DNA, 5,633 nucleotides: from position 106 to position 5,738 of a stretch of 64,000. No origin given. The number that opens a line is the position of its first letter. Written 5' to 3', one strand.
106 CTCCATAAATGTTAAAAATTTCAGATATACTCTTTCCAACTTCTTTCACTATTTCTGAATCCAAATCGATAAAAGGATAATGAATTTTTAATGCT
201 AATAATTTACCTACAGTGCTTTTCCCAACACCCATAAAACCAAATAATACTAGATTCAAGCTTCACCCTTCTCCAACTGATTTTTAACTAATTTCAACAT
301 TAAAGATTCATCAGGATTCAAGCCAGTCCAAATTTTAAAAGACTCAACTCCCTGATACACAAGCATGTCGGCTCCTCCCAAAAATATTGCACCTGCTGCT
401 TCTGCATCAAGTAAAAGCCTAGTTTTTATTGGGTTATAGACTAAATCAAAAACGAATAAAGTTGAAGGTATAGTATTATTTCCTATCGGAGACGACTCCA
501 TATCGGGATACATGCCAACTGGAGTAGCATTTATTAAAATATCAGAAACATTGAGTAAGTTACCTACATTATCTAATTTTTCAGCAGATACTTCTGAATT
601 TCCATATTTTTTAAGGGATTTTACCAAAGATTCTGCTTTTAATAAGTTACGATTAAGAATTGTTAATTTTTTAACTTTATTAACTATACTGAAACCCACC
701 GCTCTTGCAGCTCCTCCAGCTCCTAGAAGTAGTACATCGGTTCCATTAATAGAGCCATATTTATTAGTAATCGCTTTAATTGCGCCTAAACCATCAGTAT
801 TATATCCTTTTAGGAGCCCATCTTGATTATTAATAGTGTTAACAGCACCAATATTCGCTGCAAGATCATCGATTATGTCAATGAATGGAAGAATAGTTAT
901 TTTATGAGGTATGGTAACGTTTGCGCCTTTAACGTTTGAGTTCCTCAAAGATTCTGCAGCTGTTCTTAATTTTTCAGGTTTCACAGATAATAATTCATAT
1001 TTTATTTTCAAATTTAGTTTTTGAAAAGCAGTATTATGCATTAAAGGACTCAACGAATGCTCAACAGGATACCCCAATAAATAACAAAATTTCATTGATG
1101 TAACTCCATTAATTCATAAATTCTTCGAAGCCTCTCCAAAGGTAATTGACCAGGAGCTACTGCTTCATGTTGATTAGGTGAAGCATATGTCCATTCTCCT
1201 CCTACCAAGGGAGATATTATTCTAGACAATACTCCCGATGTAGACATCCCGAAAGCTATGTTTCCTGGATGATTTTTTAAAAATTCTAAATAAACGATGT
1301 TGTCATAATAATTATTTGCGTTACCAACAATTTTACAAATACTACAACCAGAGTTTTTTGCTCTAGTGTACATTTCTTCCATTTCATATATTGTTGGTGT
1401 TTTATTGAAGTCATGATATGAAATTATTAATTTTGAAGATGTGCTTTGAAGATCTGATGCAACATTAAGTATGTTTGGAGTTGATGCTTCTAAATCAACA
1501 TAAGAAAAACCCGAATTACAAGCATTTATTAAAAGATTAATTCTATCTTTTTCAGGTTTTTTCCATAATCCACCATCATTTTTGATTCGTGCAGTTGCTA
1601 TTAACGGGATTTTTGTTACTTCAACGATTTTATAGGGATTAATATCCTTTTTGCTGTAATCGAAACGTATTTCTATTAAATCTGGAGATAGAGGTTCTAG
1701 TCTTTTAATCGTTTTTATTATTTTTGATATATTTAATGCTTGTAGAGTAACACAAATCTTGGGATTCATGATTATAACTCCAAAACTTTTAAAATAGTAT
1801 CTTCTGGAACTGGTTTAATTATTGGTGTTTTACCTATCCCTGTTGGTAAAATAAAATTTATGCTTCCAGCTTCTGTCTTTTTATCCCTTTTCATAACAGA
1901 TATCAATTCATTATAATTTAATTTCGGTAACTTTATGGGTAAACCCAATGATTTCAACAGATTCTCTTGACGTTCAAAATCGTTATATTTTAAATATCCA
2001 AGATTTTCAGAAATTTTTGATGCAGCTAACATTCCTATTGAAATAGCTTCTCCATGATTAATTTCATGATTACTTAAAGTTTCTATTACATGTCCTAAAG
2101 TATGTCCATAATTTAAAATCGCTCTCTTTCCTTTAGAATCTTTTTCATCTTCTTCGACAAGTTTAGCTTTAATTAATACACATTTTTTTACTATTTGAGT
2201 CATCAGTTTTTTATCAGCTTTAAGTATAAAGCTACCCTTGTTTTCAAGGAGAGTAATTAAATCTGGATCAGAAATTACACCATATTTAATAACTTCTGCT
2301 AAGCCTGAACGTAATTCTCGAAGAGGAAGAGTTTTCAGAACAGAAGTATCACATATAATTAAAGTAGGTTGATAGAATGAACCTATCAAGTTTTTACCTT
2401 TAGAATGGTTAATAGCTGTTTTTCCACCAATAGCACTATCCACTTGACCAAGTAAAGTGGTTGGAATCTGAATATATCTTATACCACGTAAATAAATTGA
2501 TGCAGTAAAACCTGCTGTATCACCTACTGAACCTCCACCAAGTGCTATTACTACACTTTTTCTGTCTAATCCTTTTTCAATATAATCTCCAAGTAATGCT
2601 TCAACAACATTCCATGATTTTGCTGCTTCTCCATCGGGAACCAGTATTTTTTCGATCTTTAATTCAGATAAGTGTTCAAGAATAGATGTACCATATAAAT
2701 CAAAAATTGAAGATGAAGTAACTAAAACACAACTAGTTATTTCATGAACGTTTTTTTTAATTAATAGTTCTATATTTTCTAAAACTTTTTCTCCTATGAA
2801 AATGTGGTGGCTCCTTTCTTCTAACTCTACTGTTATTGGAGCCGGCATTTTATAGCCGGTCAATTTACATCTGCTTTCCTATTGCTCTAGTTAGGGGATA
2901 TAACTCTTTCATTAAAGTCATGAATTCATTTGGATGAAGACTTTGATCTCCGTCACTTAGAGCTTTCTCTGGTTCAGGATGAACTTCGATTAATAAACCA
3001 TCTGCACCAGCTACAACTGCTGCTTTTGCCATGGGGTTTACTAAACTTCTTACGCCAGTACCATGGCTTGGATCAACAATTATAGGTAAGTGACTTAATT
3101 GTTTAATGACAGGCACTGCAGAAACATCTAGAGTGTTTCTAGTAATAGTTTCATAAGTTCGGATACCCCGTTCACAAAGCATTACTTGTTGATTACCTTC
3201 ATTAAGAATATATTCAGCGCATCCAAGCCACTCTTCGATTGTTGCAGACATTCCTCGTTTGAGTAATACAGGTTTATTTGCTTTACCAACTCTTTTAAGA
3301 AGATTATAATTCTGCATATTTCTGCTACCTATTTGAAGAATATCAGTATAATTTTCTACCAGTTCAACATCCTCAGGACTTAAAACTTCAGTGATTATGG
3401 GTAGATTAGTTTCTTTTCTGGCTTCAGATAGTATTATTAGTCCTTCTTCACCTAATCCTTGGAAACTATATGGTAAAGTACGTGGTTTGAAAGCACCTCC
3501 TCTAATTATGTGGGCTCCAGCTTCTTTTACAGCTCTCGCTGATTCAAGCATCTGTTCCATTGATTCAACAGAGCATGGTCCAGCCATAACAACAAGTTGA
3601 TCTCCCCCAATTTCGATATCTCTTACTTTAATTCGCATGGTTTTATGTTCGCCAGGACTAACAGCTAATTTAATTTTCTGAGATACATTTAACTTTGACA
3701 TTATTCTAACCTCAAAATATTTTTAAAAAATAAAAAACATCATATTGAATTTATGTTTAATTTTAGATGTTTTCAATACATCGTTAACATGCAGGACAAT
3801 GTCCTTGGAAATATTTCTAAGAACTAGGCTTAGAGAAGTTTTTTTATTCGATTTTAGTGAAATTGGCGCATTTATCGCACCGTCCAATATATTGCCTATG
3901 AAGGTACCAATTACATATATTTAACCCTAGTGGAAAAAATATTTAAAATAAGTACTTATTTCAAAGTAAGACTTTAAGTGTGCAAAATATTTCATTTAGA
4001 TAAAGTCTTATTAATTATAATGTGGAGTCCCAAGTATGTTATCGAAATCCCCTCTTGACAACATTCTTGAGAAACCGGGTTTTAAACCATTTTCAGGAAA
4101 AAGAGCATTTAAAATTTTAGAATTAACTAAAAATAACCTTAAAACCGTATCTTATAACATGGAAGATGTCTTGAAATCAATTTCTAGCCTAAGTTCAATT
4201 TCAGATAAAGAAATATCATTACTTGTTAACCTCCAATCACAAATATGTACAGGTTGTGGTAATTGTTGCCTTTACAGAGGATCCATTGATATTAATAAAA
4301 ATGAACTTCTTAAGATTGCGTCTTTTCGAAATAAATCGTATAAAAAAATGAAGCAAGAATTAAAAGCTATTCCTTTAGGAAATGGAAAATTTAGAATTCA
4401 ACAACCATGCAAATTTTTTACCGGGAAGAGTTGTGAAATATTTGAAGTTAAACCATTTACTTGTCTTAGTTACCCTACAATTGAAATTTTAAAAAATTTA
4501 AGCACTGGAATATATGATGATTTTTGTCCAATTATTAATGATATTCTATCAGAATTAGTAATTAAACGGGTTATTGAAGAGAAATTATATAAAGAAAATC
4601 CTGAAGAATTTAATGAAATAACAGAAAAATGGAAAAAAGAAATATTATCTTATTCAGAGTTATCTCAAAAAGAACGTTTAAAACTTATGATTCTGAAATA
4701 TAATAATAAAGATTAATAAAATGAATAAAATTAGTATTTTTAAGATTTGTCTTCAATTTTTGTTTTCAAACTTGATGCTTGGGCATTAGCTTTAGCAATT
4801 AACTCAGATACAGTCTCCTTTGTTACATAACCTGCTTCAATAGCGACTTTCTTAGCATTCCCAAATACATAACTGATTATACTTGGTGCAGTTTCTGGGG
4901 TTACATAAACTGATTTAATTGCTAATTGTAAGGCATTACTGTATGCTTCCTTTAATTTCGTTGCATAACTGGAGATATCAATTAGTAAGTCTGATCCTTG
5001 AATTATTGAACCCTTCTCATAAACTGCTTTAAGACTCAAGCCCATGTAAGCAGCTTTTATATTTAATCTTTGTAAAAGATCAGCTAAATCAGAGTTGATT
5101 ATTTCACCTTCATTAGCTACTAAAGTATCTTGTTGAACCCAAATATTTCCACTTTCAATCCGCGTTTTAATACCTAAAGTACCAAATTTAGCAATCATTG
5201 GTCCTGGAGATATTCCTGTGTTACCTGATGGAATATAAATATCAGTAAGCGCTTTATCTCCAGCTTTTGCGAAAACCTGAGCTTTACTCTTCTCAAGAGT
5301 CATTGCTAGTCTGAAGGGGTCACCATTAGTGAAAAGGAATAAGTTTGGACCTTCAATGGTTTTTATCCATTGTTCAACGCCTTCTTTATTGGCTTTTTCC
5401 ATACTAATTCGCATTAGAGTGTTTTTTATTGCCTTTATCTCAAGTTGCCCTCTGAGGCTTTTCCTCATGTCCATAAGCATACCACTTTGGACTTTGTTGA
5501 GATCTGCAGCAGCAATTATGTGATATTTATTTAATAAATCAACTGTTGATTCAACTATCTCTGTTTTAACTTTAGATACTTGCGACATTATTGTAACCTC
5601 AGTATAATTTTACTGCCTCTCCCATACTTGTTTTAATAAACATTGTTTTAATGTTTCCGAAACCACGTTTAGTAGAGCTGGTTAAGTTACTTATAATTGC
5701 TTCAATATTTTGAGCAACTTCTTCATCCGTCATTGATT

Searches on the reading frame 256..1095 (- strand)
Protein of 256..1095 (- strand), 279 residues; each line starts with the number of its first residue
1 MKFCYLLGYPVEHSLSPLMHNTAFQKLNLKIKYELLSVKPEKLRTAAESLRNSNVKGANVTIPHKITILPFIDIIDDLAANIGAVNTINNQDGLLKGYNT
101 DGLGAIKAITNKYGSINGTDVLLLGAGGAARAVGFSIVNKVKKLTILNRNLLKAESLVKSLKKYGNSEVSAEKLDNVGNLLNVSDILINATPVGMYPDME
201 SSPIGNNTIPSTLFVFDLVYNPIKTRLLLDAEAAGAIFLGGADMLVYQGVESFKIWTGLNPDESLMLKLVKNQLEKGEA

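Call 28: search_protein_families(library=pfam, proteins=[window:256-1095:-], max_evalue=0.00001)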
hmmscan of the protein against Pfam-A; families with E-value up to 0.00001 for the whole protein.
window:256-1095:- (279 aa): 3 families
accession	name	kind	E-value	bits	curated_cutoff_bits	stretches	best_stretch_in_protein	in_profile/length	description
PF08501.16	Shikimate_dh_N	-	1.4e-30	105.8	27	1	6-88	1-83/83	Shikimate dehydrogenase substrate binding domain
PF18317.6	SDH_C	-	5.5e-11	42.4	25.8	1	241-271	1-31/31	Shikimate 5'-dehydrogenase C-terminal domain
PF01488.26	Shikimate_DH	-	4.5e-10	40.2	24.3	1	111-191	5-83/138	Shikimate / quinate 5-dehydrogenase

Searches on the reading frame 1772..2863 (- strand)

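Call 28: search_protein_families(library=pfam, proteins=[window:1772-2863:-], max_evalue=0.00001)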
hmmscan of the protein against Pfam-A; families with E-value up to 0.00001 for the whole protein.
window:1772-2863:- (363 aa): 4 families
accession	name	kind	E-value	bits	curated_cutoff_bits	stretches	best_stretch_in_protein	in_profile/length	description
PF24621.2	DHQS_C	-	1.9e-46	158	27.6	1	187-330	1-144/144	3-dehydroquinate synthase C-terminal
PF01761.26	DHQ_synthase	-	6.5e-46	155.2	24.2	1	73-185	2-114/115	3-dehydroquinate synthase N-terminal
PF13685.12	Fe-ADH_2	-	3.7e-08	33.9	28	1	23-179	2-148/149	Iron-containing alcohol dehydrogenase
PF00465.25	Fe-ADH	-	7.1e-08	32.7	31.3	1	20-172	3-167/168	Iron-containing alcohol dehydrogenase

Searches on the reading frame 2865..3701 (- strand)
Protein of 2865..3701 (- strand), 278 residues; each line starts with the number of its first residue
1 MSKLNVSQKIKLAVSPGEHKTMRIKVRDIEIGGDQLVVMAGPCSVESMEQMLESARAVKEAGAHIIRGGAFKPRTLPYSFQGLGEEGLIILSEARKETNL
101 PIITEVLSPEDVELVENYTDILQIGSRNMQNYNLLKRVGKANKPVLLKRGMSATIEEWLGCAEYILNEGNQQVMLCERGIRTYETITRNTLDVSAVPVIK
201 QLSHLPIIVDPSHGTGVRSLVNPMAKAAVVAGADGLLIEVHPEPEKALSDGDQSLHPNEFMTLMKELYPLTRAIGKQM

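Call 28: search_protein_families(library=pfam, proteins=[window:2865-3701:-], max_evalue=0.00001)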
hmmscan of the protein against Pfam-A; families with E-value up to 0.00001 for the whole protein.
window:2865-3701:- (278 aa): 2 families
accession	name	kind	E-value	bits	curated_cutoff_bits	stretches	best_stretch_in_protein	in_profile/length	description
PF00793.26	DAHP_synth_1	-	3.9e-84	282.2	25.5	1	28-267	9-261/270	DAHP synthetase I family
PF03102.20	NeuB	-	6e-12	46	22.1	1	84-277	54-239/241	NeuB family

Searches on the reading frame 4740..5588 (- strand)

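Call 28: search_protein_families(library=pfam, proteins=[window:4740-5588:-], max_evalue=0.00001)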
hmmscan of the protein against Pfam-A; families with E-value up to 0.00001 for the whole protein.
window:4740-5588:- (282 aa): 2 families
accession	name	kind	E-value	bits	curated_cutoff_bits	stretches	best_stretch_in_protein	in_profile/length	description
PF17777.6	RL10P_insert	-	3.4e-20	72.1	29.1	1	107-177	1-71/71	Insertion domain in 60S ribosomal protein L10P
PF00466.25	Ribosomal_L10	-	5.2e-19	68.6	22.8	1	6-101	4-98/100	Ribosomal protein L10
